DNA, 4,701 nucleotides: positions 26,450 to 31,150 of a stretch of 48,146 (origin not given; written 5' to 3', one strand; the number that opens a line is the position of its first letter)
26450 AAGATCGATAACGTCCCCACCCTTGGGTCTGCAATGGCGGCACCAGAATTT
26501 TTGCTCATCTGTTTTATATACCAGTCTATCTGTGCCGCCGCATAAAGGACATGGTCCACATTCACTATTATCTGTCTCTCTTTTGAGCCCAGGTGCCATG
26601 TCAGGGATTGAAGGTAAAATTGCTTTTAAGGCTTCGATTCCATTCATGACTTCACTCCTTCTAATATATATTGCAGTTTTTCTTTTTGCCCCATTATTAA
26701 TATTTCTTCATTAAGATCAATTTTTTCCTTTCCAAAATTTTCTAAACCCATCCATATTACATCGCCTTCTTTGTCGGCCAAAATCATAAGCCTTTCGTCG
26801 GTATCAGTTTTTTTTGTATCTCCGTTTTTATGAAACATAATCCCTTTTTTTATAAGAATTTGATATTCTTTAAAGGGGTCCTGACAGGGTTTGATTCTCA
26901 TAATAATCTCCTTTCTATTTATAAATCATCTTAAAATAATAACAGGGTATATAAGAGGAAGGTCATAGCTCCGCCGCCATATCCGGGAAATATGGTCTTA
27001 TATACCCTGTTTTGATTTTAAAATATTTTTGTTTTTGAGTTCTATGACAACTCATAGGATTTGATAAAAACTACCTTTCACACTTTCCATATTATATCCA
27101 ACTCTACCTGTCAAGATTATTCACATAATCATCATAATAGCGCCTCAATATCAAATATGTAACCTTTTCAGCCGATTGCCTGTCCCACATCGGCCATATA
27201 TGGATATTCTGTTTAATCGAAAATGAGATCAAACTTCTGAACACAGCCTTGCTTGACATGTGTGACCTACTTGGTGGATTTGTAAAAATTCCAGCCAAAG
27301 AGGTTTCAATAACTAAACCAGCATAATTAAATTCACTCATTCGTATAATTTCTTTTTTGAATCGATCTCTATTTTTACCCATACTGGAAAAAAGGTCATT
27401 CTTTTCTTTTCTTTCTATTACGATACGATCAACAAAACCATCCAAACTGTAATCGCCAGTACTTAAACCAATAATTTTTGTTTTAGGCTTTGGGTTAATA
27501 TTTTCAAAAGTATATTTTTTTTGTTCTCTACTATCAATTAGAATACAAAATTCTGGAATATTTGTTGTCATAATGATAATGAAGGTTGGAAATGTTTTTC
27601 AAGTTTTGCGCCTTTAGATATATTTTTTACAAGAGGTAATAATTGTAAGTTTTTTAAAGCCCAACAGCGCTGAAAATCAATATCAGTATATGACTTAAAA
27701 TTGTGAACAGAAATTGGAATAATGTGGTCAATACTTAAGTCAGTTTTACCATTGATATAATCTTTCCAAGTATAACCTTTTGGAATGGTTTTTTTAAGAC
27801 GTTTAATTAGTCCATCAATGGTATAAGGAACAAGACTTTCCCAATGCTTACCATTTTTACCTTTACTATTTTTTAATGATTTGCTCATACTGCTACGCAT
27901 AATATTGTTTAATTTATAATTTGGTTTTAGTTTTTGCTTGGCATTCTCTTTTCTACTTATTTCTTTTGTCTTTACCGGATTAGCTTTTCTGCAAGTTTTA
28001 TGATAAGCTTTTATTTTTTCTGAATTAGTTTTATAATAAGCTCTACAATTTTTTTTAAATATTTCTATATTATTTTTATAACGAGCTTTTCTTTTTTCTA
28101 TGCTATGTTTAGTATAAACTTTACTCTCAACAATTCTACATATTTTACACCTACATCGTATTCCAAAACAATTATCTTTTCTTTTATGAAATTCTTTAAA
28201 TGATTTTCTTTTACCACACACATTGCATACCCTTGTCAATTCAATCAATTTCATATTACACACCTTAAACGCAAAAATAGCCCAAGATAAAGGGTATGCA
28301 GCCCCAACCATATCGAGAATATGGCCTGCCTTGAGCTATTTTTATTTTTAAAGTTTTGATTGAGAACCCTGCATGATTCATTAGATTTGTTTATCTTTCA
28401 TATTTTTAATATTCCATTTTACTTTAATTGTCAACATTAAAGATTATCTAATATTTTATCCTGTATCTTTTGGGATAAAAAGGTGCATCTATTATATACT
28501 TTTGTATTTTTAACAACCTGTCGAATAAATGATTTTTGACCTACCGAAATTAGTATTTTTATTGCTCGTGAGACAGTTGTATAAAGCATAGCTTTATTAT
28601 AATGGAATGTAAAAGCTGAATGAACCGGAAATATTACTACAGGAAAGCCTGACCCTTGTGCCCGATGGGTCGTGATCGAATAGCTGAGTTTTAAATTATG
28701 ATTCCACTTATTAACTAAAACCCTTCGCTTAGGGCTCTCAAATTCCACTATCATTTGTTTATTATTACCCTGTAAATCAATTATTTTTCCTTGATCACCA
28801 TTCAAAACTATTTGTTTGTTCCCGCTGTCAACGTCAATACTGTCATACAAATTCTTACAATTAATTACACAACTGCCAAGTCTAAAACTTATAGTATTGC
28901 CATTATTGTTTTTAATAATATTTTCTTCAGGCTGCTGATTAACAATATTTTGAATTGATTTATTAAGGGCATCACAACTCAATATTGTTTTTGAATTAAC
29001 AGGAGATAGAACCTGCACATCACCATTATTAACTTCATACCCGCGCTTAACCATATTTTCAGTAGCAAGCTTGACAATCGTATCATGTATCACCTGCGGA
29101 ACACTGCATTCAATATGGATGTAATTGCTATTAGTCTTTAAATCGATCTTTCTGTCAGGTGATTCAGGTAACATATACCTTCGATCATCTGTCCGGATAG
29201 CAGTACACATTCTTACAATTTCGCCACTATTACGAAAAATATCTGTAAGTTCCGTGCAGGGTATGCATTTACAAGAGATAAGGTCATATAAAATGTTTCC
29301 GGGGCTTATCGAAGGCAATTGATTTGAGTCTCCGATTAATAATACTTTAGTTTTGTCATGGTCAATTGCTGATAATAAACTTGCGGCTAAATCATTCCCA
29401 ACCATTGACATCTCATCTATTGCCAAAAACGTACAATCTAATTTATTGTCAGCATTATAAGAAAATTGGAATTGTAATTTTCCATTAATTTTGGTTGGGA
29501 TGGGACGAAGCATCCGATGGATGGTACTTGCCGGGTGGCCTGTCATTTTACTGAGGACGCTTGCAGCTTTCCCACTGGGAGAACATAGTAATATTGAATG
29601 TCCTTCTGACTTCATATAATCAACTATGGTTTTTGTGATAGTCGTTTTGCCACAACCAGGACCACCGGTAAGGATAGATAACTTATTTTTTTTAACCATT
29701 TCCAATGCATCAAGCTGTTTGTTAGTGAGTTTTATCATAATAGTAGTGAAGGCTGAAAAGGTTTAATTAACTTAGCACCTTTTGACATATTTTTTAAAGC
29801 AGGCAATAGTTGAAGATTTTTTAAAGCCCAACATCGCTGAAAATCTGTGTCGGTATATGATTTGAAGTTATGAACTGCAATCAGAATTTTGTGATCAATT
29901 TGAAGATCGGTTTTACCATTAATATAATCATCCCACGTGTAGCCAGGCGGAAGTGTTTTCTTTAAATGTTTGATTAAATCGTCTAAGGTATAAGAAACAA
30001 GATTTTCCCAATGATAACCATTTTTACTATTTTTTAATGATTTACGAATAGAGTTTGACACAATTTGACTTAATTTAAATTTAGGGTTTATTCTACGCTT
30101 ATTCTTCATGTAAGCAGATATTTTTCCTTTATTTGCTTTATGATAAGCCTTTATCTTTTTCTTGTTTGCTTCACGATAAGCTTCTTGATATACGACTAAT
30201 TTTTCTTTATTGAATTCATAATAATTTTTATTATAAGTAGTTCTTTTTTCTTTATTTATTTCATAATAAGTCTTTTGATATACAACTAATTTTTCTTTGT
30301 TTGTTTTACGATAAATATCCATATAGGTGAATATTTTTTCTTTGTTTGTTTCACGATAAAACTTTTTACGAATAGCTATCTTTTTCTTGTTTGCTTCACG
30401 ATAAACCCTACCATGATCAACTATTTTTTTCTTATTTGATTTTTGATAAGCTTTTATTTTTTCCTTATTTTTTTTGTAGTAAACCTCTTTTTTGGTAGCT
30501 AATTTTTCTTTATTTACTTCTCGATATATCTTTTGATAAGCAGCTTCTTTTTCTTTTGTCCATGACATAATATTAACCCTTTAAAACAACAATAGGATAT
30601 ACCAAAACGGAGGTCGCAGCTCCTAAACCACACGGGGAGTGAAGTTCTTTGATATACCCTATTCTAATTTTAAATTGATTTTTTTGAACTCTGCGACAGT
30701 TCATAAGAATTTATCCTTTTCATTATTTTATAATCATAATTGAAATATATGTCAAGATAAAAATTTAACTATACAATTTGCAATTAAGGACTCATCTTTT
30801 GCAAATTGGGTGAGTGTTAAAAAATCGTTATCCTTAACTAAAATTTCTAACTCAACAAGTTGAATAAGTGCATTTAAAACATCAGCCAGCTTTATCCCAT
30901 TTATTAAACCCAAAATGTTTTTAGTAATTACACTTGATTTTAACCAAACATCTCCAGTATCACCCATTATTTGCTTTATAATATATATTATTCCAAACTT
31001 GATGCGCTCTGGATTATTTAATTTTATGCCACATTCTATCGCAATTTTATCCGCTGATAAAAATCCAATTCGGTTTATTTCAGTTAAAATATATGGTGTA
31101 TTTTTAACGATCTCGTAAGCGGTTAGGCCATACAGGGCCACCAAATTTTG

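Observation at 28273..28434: Leader RNA copy B: same kissing-loop architecture, with G-U pairs that work only on the minus-strand RNA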

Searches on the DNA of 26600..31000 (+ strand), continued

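Call 58: search_with_rna_model(model_id=R1, sources=[L107, L108, L109, L110, L111, L112, L113, L114, L115, L116, L117, L118, L119, L120, L121, L122, L123, L124, L125, L126, L127, L128, L129, L130, L131, L132, L133, L134, L135, L136, L137, L138, L139, L140, L141, L142, L143, L144, L145, L146, L147, L148, L149, L150, L151, L152, L153, L154, L155, L156, L157, L158, L159, L160, L161, L162, L163, L164, L165, L166, L167, L168, L169, L170, L171, L172, L173, L174, L175, L176, L177, L178, L179, L180, L181, L182, L183, L184, L185, L186, L097, L098, L099, L100, L101, L102, L103, L104, L105, L106], max_evalue=0.1)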
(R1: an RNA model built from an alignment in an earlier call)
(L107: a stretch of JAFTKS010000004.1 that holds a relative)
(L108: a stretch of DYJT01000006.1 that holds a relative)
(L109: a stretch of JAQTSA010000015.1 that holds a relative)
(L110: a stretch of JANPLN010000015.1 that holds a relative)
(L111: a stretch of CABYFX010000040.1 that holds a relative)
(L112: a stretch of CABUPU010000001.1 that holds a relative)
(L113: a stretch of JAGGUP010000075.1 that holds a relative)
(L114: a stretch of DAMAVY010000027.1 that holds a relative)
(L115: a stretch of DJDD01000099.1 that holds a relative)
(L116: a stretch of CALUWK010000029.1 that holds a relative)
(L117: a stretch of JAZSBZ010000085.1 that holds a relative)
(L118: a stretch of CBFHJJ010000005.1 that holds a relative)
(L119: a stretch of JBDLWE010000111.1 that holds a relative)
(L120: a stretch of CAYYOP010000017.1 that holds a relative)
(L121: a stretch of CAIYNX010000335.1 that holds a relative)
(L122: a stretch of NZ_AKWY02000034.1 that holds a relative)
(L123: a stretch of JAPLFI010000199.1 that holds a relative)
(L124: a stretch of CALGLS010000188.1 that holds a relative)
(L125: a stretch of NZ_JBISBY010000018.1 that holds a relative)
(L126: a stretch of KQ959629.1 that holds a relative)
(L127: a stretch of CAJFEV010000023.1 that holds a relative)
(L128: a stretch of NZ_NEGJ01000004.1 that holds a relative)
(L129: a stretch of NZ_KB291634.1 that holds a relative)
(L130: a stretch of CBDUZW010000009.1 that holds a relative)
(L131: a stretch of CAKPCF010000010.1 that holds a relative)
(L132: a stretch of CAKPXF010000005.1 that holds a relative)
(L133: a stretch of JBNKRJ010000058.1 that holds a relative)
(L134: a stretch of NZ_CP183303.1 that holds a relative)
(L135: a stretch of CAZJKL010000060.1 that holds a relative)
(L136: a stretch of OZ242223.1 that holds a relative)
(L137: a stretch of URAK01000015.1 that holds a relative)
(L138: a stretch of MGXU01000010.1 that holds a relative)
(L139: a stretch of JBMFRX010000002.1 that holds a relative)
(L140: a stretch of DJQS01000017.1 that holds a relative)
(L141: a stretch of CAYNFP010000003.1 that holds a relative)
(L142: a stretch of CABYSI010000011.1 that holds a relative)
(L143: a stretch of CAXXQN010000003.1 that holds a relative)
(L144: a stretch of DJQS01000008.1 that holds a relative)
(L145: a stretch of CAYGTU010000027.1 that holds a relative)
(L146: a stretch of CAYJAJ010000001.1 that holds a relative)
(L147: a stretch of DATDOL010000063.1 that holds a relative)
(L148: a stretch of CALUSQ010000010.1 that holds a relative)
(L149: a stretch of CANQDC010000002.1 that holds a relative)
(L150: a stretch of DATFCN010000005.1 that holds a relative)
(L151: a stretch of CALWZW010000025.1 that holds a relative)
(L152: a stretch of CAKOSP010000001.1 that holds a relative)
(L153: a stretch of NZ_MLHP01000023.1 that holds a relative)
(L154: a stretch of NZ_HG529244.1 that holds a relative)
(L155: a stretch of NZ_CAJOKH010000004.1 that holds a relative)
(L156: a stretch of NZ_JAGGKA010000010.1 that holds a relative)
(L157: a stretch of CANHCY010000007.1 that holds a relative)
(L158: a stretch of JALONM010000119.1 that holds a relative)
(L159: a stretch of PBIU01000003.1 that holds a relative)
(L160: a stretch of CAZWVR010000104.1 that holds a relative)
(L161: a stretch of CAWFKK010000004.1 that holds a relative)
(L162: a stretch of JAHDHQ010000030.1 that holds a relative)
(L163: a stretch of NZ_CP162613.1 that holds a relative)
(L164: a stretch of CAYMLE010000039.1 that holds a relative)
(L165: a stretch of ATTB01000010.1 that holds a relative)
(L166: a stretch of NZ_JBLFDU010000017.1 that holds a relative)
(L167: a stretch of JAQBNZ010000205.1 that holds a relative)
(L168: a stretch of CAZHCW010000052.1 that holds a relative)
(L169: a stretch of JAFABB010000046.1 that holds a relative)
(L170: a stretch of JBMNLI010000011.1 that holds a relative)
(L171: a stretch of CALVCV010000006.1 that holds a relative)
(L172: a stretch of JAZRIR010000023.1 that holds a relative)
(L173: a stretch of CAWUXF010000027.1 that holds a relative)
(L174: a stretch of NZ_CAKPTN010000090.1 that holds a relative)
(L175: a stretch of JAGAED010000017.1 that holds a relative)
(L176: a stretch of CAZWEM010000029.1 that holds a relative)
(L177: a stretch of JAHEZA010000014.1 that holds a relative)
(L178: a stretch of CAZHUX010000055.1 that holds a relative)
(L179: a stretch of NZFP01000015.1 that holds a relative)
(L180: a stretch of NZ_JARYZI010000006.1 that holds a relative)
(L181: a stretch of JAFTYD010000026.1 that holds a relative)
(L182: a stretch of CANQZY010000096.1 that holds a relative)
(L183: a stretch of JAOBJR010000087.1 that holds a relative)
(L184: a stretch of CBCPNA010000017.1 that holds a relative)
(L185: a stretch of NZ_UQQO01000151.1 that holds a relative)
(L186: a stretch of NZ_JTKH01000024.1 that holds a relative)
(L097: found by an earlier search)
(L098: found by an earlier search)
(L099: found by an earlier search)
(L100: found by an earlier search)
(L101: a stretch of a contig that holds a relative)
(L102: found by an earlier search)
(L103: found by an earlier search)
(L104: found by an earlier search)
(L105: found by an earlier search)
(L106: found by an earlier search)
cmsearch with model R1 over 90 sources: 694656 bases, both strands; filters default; matches with E-value up to 0.1: 2.
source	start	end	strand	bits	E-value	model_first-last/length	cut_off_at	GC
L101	1033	1177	+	74.7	2.3e-10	1-137/137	no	0.39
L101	1072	1196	-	30.3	0.033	1-137/137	no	0.35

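Call 62: search_with_rna_model(model_id=R1, sources=[window, L008, L010, L012, L014, L015, L036, L019, L064, L034], max_evalue=0.000001, make_alignment=true)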
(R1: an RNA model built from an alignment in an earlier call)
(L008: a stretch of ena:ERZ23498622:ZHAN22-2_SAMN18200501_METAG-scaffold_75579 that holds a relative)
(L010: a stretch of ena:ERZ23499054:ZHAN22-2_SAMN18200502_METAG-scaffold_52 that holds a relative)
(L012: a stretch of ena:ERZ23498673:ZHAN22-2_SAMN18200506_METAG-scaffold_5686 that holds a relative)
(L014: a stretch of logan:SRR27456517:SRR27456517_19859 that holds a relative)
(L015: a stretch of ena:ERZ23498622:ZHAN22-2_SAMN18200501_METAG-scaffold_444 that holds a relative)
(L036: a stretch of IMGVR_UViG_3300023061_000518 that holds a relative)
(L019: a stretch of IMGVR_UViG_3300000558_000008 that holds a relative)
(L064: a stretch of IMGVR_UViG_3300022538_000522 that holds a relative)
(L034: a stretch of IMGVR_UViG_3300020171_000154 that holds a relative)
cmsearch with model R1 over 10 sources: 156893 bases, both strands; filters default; matches with E-value up to 0.000001: 17.
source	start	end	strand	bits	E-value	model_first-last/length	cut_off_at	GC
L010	9989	10125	+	134.8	4.4e-22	1-137/137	no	0.39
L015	9863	9998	+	129.9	3.6e-21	1-137/137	no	0.34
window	28258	28393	-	127.5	9.8e-21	1-137/137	no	0.37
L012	5144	5280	+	125.2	2.6e-20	1-137/137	no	0.39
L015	11163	11305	+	122.8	7.2e-20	1-137/137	no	0.39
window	30574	30716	-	120.5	1.9e-19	1-137/137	no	0.36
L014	9856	9994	+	112.3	6.2e-18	1-137/137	no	0.39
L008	1222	1363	+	110.1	1.5e-17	1-137/137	no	0.35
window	26924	27067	-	108.6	2.9e-17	1-137/137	no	0.32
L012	2819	2954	+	108.3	3.4e-17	1-137/137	no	0.35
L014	12509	12654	+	100.2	1e-15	1-137/137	no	0.34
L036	3154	3295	+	93.4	1.8e-14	1-137/137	no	0.37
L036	1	142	+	81.1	3.3e-12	1-137/137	no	0.37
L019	1313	1455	-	75.5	3.6e-11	1-137/137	no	0.36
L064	6475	6619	+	74.7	5.1e-11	1-137/137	no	0.39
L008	2555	2667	+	57.1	8.6e-08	1-105/137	3'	0.36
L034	4497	4640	-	56.4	1.2e-07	1-137/137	no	0.41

Alignment A5: 17 matches aligned to the model, 164 columns, each read 5' to 3' on its own strand. Consensus structure (alignment columns), stored with it:
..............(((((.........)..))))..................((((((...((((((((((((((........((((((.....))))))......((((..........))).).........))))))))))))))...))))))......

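Call 71: search_dna_similar(query=window:28250-28440:-, collection=phages, mode=distant, max_evalue=0.01, max_rows=15)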
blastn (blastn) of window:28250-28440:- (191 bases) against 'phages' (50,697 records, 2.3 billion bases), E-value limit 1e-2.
Records with a match: 1; places in all: 1; records where one place covers at least 80% of the query: 0.
Best place of each record, by identity: 90-95% 1.
By first word of the organism name: Streptococcus 1.
By host as written in the record: Streptococcus iniae Si1 1.
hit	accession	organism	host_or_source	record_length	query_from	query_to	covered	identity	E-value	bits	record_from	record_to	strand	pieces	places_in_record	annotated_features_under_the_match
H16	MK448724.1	Streptococcus phage Javan273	Streptococcus iniae Si1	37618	76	105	16%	93.3%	4e-3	46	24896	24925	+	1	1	hypothetical protein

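Call 72: search_dna_similar(query=L014:12440-12670:+, collection=phages, mode=distant, max_evalue=0.01, max_rows=15)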
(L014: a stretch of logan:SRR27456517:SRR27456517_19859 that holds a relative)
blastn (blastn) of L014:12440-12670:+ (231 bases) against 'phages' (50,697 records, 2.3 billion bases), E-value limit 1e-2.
Records with a match: 1; places in all: 1; records where one place covers at least 80% of the query: 0.
Best place of each record, by identity: 60-80% 1.
By first word of the organism name: Capybara 1.
By host as written in the record: Hydrochoerus hydrochaeris 1.
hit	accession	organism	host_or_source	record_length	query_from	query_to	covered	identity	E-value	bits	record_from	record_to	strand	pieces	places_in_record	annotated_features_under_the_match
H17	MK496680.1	Capybara microvirus Cap1_SP_45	Hydrochoerus hydrochaeris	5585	5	73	30%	77.8%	1e-3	48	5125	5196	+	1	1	hypothetical protein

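Call 80: search_with_rna_model(model_id=R1, sources=[L227, L228, L229, L230, L231, L232, L233, L234, L235, L236, L237, L238, L239, L240, L241, L242, L243, L244, L245, L246, L247, L248, L249, L250, L251, L252, L253, L254, L255, L256, L257, L258, L259, L260, L261, L262, L263, L264, L265, L266, L267, L268, L269, L270, L271, L272, L273, L274, L275, L276, L277, L278, L279, L280, L281, L282, L283, L284, L285, L286, L287, L288, L289, L290, L291, L292, L293, L294, L295, L296, L297, L298, L299, L300, L301, L302, L303, L304], max_evalue=0.001)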
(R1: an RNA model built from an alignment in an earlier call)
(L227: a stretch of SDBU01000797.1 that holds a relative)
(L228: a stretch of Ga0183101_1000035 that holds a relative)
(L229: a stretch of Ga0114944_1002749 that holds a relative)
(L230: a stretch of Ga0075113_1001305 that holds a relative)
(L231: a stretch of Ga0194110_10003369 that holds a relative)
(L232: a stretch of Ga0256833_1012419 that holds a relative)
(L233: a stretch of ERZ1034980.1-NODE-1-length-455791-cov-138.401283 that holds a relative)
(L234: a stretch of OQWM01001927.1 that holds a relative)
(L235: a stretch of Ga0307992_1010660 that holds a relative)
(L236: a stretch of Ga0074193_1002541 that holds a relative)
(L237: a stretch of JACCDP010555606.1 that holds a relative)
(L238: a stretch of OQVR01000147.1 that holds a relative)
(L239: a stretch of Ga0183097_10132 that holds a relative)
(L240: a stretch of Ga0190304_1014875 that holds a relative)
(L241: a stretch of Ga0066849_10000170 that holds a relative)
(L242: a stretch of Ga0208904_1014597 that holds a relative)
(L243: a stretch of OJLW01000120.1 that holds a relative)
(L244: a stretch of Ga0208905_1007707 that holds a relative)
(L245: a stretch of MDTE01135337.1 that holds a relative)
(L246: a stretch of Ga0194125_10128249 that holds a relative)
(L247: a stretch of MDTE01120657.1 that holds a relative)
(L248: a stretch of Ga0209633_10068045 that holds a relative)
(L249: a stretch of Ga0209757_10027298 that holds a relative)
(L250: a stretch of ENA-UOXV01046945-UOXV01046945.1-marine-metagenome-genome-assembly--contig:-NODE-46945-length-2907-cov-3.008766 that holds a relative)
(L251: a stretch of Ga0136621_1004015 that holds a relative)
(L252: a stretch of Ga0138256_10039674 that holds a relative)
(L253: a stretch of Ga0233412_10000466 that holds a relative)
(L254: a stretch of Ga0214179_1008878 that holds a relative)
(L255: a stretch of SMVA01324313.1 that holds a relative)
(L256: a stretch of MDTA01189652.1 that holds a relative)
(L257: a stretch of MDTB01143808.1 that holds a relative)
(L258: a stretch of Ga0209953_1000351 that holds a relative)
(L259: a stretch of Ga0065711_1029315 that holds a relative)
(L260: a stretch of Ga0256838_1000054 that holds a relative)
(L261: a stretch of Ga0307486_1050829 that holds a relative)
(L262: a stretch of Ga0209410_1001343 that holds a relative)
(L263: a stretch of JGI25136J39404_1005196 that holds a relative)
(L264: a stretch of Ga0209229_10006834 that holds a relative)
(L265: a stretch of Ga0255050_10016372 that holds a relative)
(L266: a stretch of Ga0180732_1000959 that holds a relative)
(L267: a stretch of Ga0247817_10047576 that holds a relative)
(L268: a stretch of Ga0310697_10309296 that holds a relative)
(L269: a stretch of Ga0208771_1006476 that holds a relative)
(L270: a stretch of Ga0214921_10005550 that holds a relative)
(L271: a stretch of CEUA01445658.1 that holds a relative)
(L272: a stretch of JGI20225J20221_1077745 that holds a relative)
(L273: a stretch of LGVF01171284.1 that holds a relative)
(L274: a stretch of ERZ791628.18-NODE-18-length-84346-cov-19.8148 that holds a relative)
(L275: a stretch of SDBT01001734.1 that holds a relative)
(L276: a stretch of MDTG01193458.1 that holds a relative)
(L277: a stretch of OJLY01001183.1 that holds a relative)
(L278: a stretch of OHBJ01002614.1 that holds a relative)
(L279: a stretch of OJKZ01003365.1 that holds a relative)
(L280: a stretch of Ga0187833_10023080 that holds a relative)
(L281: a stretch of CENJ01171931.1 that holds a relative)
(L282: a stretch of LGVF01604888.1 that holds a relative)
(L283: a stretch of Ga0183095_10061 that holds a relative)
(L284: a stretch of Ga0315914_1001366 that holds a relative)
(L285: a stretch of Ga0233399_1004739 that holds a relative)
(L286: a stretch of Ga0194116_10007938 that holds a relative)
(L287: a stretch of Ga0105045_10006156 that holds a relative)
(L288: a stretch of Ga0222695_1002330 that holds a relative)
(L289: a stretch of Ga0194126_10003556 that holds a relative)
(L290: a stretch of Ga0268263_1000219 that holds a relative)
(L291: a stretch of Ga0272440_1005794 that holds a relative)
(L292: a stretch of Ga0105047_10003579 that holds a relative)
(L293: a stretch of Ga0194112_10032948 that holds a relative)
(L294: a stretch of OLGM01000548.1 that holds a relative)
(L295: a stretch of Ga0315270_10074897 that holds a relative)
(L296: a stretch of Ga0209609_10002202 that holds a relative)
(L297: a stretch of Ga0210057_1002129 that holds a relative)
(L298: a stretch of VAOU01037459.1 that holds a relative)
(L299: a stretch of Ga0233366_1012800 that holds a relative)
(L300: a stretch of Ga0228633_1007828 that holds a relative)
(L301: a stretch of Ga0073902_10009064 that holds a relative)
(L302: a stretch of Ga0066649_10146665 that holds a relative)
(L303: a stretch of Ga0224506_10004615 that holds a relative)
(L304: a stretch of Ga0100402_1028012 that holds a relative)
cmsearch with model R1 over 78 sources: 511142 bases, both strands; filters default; matches with E-value up to 0.001: 16.
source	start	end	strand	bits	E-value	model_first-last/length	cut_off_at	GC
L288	5609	5751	-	98.4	7.2e-15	1-137/137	no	0.43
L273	157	295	+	98.3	7.5e-15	1-137/137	no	0.4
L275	4317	4453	-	97.1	1.3e-14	1-137/137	no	0.43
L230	1713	1854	+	96.1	1.9e-14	1-137/137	no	0.37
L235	3570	3711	+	96.1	1.9e-14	1-137/137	no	0.37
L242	3244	3385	+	96.1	1.9e-14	1-137/137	no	0.37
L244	1700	1841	+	96.1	1.9e-14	1-137/137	no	0.37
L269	3560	3701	-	96.1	1.9e-14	1-137/137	no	0.37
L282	437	572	-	87.6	6.8e-13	1-137/137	no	0.35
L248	886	1027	-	87.4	7.4e-13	1-137/137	no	0.4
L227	1316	1455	+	83.9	3.3e-12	1-137/137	no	0.39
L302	138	279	+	76.1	9.2e-11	1-137/137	no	0.46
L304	2701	2842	-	76.1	9.2e-11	1-137/137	no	0.46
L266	2648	2791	-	56.4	3.8e-07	1-137/137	no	0.41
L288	3267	3404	-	42.1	0.00016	1-137/137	no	0.33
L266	2613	2757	+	39.7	0.00045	1-137/137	no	0.33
